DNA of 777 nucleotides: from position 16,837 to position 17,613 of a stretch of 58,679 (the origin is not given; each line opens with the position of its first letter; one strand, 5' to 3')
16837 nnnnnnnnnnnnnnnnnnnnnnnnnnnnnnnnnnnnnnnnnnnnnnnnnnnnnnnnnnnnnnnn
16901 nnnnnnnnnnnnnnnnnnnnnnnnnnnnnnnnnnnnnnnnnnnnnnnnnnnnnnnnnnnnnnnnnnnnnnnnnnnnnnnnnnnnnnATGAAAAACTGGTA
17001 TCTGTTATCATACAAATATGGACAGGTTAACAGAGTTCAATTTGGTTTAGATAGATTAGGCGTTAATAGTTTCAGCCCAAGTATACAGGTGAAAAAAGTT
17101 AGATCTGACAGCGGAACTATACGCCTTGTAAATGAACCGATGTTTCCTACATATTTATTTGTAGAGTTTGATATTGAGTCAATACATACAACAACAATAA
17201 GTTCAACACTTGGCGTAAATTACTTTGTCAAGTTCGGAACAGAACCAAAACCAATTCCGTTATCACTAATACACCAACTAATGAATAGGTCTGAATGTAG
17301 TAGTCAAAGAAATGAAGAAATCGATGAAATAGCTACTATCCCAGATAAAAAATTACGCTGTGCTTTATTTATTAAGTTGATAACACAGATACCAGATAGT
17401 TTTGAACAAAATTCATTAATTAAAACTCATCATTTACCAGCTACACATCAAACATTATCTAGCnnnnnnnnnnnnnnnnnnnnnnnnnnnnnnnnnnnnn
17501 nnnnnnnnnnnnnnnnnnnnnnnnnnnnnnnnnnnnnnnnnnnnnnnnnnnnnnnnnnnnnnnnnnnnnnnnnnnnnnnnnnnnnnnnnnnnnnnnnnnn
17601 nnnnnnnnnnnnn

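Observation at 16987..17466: Plasmid-encoded RfaH paralogue with a replaced C-terminal domain, directly upstream of the type IVb pilus operon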

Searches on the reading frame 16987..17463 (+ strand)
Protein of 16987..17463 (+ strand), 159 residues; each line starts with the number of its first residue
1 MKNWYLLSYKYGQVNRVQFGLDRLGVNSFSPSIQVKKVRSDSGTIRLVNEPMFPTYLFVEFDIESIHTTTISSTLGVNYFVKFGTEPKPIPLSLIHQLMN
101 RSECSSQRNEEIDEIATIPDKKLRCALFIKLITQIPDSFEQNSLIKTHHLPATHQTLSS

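Call 3: search_protein_families(library=pfam, proteins=[window:16987-17463:+], max_evalue=1)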
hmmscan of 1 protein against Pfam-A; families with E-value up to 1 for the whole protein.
window:16987-17463:+ (159 aa): 1 family
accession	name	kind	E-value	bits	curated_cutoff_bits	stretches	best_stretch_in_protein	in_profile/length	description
PF02357.24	NusG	-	9.6e-18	64.9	22.2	1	2-98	1-92/93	Transcription termination factor nusG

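Call 4: search_protein_families(library=ncbifam, proteins=[window:16987-17463:+], max_evalue=1)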
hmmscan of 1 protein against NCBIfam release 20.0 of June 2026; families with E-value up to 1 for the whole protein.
window:16987-17463:+ (159 aa): 6 families
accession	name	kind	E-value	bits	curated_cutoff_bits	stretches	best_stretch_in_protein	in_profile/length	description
NF006534.0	PRK09014.1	equivalog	1.3e-32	113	124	1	1-107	1-105/162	transcription/translation regulatory transformer protein RfaH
TIGR01955.1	RfaH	equivalog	1.2e-26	93.6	144.5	1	4-106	1-101/159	transcription/translation regulatory transformer protein RfaH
NF033644.1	antiterm_UpxY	subfamily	7.5e-10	39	100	1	4-112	1-109/164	UpxY family transcription antiterminator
TIGR00922.1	nusG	equivalog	3.3e-06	27.1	135.7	1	31-108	37-112/172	transcription termination/antitermination protein NusG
NF033641.1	antiterm_LoaP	exception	1.5e-05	25.2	125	1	4-104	1-107/166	antiterminator LoaP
TIGR01956.2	NusG_myco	equivalog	0.0091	15.6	150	1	31-108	65-141/239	transcription termination/antitermination protein NusG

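Call 8: find_homologous_proteins(query=window:16987-17463:+, max_evalue=0.001)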
Query window:16987-17463:+ (159 aa): 7 proteins with E <= 0.001 among 24 candidates.
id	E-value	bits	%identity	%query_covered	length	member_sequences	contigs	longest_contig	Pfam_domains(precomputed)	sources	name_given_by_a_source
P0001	1.2e-94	332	95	100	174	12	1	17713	PF02357.25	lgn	-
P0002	6.6e-92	323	93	100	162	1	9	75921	PF02357.25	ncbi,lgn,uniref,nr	ncbi:transcription termination/antitermination NusG family protein [Yersinia enterocolitica]|uniref:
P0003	7.8e-92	323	93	100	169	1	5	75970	PF02357.25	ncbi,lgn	-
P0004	5.9e-91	320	91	100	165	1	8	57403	PF02357.25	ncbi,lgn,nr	ncbi:TPA: transcriptional activator [Yersinia enterocolitica]|nr:transcriptional activator [Yersinia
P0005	8.2e-91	320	91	100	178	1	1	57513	PF02357.25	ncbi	ncbi:TPA: transcription termination/antitermination NusG family protein [Yersinia enterocolitica]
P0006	2.2e-53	198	62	89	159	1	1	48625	PF02357.25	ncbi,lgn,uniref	ncbi:transcription termination/antitermination NusG family protein [Xenorhabdus bovienii]|uniref:tra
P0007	2.3e-47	179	63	86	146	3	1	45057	PF02357.25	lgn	-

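Call 10: search_solved_structures(query=window:16987-17463:+, max_evalue=1, show_alignments=2)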
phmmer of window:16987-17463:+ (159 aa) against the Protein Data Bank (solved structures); distinct sequences matched with E-value up to 1: 10.
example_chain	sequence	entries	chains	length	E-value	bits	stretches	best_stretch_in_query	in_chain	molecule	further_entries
8pfg_P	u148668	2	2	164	4.4e-26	94.9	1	1-99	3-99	Transcription antitermination protein RfaH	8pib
5ond_A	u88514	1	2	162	4.8e-26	94.7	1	1-99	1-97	Transcription antitermination protein RfaH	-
2oug_A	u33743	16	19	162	4.8e-26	94.7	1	1-99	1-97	Transcriptional activator rfaH | Transcription antitermination protein RfaH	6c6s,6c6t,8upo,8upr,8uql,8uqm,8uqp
8pen_P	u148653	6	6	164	5.1e-26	94.6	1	1-99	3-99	Transcription antitermination protein RfaH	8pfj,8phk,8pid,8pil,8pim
9ik0_A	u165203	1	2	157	1.8e-13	53.9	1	3-109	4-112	Transcription antitermination protein RfaH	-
8ehq_G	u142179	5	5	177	0.0095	19.1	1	2-93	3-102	Transcription termination/antitermination protein NusG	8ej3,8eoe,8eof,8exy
1nz8_A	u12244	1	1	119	0.011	18.9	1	19-92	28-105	TRANSCRIPTION ANTITERMINATION PROTEIN NUSG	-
8e74_Z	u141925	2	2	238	0.09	15.9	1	3-93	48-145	Transcription termination/antitermination protein NusG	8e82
8eos_G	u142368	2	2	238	0.09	15.9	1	3-93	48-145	Transcription termination/antitermination protein NusG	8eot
2lq8_A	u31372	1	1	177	0.32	14.1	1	2-91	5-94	Transcription antitermination protein nusG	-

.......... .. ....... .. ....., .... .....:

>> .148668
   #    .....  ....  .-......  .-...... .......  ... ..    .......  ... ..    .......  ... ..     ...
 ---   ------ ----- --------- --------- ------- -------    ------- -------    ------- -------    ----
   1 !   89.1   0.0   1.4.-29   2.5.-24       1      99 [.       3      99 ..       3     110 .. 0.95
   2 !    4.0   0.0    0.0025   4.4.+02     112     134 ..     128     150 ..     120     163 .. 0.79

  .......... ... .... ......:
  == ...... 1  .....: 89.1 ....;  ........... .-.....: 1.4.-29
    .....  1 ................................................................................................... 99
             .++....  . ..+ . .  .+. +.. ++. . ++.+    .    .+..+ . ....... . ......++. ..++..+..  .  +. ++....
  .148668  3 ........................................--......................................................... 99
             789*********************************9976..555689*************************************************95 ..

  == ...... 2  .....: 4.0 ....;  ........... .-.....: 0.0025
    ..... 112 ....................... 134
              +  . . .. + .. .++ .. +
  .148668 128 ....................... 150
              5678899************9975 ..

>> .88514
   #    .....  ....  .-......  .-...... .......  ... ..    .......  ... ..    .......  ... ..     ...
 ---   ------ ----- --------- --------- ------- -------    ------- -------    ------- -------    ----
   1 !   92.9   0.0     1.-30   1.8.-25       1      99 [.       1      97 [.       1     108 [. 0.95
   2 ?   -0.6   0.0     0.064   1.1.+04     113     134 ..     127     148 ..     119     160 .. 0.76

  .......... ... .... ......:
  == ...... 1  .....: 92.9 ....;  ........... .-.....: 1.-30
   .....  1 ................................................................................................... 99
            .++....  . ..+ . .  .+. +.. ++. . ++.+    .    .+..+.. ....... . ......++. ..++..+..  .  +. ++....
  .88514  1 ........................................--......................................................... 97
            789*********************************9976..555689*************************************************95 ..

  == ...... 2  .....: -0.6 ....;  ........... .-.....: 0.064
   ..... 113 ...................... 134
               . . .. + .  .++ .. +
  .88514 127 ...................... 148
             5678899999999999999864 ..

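Call 17: find_homologous_proteins(query=A2, max_evalue=0.01)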
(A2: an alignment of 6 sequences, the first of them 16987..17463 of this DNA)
Query A2 (6 sequences) (159 aa, profile of the alignment): 13 proteins with E <= 0.01 among 1076 candidates.
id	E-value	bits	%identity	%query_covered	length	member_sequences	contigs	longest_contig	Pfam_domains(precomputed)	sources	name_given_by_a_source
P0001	1.8e-92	325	95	100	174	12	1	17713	PF02357.25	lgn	-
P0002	2.9e-91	321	93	100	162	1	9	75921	PF02357.25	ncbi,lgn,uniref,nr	ncbi:transcription termination/antitermination NusG family protein [Yersinia enterocolitica]|uniref:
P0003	3.4e-91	321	93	100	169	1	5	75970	PF02357.25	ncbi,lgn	-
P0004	9.9e-91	319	91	100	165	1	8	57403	PF02357.25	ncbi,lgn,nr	ncbi:TPA: transcriptional activator [Yersinia enterocolitica]|nr:transcriptional activator [Yersinia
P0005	1.4e-90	319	91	100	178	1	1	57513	PF02357.25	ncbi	ncbi:TPA: transcription termination/antitermination NusG family protein [Yersinia enterocolitica]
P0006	3.1e-84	298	62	89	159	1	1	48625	PF02357.25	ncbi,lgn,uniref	ncbi:transcription termination/antitermination NusG family protein [Xenorhabdus bovienii]|uniref:tra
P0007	1.0e-75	271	63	86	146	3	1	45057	PF02357.25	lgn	-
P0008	1.8e-65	237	59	86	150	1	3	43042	PF02357.25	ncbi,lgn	ncbi:TPA: transcription termination/antitermination NusG family protein [Yersinia enterocolitica]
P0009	1.1e-25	108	39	84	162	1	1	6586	PF02357.25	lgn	-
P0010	3.3e-13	67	42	57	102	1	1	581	PF02357.25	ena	-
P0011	3.9e-12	64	35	77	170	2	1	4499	PF02357.25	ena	-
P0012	7.1e-9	53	35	66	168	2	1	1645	PF02357.25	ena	-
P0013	3.4e-7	48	31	68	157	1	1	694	PF02357.25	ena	-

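Call 19: find_encoding_contigs(protein=P0006, flank=6000, max_places=2)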
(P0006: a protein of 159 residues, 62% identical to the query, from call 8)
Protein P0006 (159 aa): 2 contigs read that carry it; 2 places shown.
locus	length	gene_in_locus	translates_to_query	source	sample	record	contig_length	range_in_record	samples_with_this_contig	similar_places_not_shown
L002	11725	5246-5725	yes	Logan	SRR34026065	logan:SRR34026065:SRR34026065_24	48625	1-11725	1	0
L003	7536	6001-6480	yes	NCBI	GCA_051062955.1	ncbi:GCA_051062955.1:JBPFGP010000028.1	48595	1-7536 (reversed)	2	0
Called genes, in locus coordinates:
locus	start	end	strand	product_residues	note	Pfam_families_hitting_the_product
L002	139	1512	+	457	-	PF03743:TrbI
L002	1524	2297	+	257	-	-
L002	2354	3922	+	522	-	PF04610:TrbL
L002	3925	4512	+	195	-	PF07424:TrbM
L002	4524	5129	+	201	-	-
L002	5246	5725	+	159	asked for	PF02357:NusG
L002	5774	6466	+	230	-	PF10671:TcpQ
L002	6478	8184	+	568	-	PF07655:Secretin_N_2, PF00263:Secretin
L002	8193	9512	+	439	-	PF06864:PAP_PilO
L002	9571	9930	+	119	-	-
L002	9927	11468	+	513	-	PF00437:T2SSE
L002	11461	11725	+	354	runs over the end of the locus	PF00482:T2SSF (weak)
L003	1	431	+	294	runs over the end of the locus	PF03524:CagX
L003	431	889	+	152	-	PF07283:TrbH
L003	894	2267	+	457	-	PF03743:TrbI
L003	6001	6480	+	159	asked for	PF02357:NusG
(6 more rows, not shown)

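Call 20: find_encoding_contigs(protein=P0007, flank=6000, max_places=2)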
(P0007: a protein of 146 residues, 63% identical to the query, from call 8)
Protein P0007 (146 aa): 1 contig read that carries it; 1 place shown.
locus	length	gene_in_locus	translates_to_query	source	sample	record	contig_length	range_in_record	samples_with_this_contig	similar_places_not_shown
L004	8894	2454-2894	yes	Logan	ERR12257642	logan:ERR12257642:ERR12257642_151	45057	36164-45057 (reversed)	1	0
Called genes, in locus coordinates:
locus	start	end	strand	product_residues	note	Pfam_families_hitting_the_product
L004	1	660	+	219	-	?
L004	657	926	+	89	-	PF28014:IcmT_2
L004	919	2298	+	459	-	PF16816:DotD, PF10671:TcpQ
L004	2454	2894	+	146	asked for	PF02357:NusG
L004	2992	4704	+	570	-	PF07655:Secretin_N_2, PF00263:Secretin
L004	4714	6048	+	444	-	PF06864:PAP_PilO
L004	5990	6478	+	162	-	-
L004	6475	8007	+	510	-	PF00437:T2SSE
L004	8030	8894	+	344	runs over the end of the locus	PF00482:T2SSF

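Call 21: find_encoding_contigs(protein=P0008, flank=6000, max_places=2)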
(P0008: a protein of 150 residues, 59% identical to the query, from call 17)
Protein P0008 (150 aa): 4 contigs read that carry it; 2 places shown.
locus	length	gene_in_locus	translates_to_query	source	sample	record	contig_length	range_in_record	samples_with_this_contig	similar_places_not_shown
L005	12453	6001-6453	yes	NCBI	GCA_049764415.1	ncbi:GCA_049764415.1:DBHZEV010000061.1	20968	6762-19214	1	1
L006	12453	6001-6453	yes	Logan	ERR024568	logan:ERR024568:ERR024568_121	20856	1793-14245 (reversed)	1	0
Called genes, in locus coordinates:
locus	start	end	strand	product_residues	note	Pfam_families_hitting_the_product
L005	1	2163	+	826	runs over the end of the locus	PF18821:LPD7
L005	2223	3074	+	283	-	PF16932:T4SS_TraI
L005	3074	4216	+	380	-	PF00437:T2SSE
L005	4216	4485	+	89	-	PF28014:IcmT_2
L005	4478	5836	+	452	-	PF16816:DotD, PF10671:TcpQ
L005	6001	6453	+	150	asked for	PF02357:NusG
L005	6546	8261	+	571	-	PF07655:Secretin_N_2, PF00263:Secretin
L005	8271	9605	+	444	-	PF06864:PAP_PilO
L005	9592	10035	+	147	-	-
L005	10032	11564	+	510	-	PF00437:T2SSE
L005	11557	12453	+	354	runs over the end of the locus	PF00482:T2SSF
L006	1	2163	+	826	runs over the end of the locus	PF18821:LPD7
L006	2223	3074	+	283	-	PF16932:T4SS_TraI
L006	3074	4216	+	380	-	PF00437:T2SSE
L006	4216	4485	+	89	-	PF28014:IcmT_2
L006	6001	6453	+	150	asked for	PF02357:NusG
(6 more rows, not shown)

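Call 22: find_encoding_contigs(protein=P0009, flank=6000, max_places=2)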
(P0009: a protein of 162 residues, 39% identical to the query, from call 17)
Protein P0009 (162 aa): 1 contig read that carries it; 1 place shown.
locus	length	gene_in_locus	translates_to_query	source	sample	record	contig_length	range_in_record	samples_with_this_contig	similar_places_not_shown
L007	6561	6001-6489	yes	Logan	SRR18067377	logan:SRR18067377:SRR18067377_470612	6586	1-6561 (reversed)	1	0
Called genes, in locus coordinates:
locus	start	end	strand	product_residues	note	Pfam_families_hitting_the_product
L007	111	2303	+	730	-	PF00378:ECH_1, PF16113:ECH_2, PF02737:3HCDH_N, PF00725:3HCDH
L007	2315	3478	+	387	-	PF00108:Thiolase_N, PF22691:Thiolase_C_1 (faint), PF02803:Thiolase_C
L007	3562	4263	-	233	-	PF00175:NAD_binding_1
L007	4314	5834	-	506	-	PF20695:UbiD_N, PF01977:UbiD, PF20696:UbiD_C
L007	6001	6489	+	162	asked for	PF02357:NusG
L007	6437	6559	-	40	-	?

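Call 31: search_dna_similar(query=window:16987-17463:+, collection=plasmids, mode=protein, max_rows=60, rows=spread, max_evalue=0.001)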
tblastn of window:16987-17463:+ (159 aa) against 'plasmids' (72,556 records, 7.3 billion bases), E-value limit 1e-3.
Records with a match: 1876; places in all: 1927; records where one place covers at least 80% of the query: 1469.
Best place of each record, by identity: 95-99% 1; <60% 1875.
By first word of the organism name: Escherichia 527; Klebsiella 484; Salmonella 317; Enterobacter 145; Serratia 100; Citrobacter 69; Pseudomonas 65; Providencia 55; Pantoea 15; Yersinia 11; and 31 more.
By predicted mobility (MOB-suite, as given by PLSDB): conjugative 1598; non-mobilizable 221; mobilizable 57.
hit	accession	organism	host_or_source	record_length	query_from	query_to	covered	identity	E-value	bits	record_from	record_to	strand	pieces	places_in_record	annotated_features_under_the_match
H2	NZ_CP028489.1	Yersinia massiliensis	Whole organism,Dried Tofu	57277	1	159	100%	96.2%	1e-90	294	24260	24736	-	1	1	transcription termination/antitermination NusG family protein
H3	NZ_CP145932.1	Providencia huaxiensis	-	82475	1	144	91%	35.4%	5e-12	69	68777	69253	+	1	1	rfaH: transcription/translation regulatory transformer protein RfaH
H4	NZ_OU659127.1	Providencia alcalifaciens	Canis lupus familiaris,intestine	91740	1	146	85%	36.2%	2e-8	82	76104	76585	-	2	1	none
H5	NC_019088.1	Escherichia coli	-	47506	2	159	99%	27.6%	3e-4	47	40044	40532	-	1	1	transcription termination/antitermination NusG family protein | hypothetical protein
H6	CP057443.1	Escherichia coli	culture,Pooled cattle faecal samples ...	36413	2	159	99%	27.6%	4e-4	47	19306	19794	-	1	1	transcription termination factor NusG | hypothetical protein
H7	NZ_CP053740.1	Escherichia coli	pig,cell culture,slaughterhouse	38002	2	159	99%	27.6%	4e-4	47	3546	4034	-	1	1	transcription termination/antitermination NusG family protein | hypothetical protein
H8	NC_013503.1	Escherichia coli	Homo sapiens,urine of ...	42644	2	159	99%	27.6%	4e-4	47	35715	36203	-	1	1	transcription termination/antitermination NusG family protein | hypothetical protein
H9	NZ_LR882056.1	Escherichia coli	Sus scrofa domesticus,pig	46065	2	159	99%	27.6%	4e-4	47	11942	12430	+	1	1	transcription termination/antitermination NusG family protein | hypothetical protein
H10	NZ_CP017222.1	Escherichia coli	bacterial colony,raw milk cheese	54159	2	159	99%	27.6%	4e-4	47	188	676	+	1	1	transcription termination/antitermination NusG family protein | hypothetical protein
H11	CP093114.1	Salmonella enterica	stool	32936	2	159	99%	27.6%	4e-4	47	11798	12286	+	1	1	transcription termination factor NusG | hypothetical protein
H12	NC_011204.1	Salmonella enterica subsp. enterica serovar Dublin str. ...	-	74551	2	159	99%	27.6%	6e-4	46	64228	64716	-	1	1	transcription termination/antitermination NusG family protein | hypothetical protein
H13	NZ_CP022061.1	Salmonella enterica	Environment,ground turkey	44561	2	159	99%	27.6%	6e-4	46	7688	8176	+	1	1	transcription termination/antitermination NusG family protein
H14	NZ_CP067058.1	Rahnella aceris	-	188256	1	135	85%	31.2%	5e-6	52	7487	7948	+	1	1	rfaH: transcription/translation regulatory transformer protein RfaH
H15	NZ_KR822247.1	Escherichia coli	-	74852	3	134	83%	31.7%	3e-7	56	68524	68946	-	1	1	transcription termination/antitermination NusG family protein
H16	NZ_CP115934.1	Klebsiella pneumoniae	Homo sapiens,indwelling urinary catheter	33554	3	134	83%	31.0%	1e-6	54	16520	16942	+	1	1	transcription termination/antitermination NusG family protein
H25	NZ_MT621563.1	Escherichia coli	-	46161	3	134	83%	31.0%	1e-6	54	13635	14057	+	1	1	transcription termination/antitermination NusG family protein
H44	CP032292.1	Enterobacter cloacae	-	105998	1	124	78%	32.8%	1e-8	60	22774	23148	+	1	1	transcriptional antiterminator NusG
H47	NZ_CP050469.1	Vibrio campbellii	single cell,seawater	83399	1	109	69%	36.3%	3e-8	59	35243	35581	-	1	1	transcription termination/antitermination NusG family protein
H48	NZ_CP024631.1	Pseudomonas aeruginosa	Mink,lung,Mink raising farm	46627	1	130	82%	30.1%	9e-7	54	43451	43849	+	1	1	transcription termination/antitermination NusG family protein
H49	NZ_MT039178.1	Serratia proteamaculans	-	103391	1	132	83%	29.5%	5e-12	69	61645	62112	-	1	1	transcription termination/antitermination NusG family protein | hypothetical protein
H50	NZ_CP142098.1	Serratia sp. K-M0252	Homo sapiens,urine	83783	1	116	73%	33.3%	1e-7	57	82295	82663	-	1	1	transcription termination/antitermination NusG family protein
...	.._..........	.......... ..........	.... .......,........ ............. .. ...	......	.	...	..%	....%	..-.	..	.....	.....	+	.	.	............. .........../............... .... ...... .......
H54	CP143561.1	Salmonella enterica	Homo sapiens,human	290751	1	113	71%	31.0%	3e-8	59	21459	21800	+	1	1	transcription termination/antitermination NusG family protein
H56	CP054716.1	Salmonella enterica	-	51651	4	98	60%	35.4%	2e-5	50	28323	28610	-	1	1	hypothetical protein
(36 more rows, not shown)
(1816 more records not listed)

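Call 32: predict_structure(alignment_id=A5)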
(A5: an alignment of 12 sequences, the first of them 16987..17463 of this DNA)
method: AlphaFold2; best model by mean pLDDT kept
length: 159 residues; sequences in the alignment: 12
mean_pLDDT: 81.7   pTM: 0.73
mean pLDDT of the five models: 81.7, 81.1, 72.2, 71.2, 70.7
residues with pLDDT >= 90: 59; 70-90: 72; 50-70: 7; < 50: 21
segments of 3 or more residues with pLDDT < 50: 139-159
pLDDT, mean of each block of 10 residues (from residue 1): 92 94 94 88 89 92 88 93 82 86 72 89 90 70 41 42
secondary structure, 60 per line:
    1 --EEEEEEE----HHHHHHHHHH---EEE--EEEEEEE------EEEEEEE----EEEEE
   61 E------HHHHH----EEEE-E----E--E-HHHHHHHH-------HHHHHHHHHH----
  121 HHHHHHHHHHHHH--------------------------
elements in order: E3-9 H14-23 E27-29 E32-38 E45-51 E56-61 H68-72 E77-80 H92-99 H107-116 H121-133
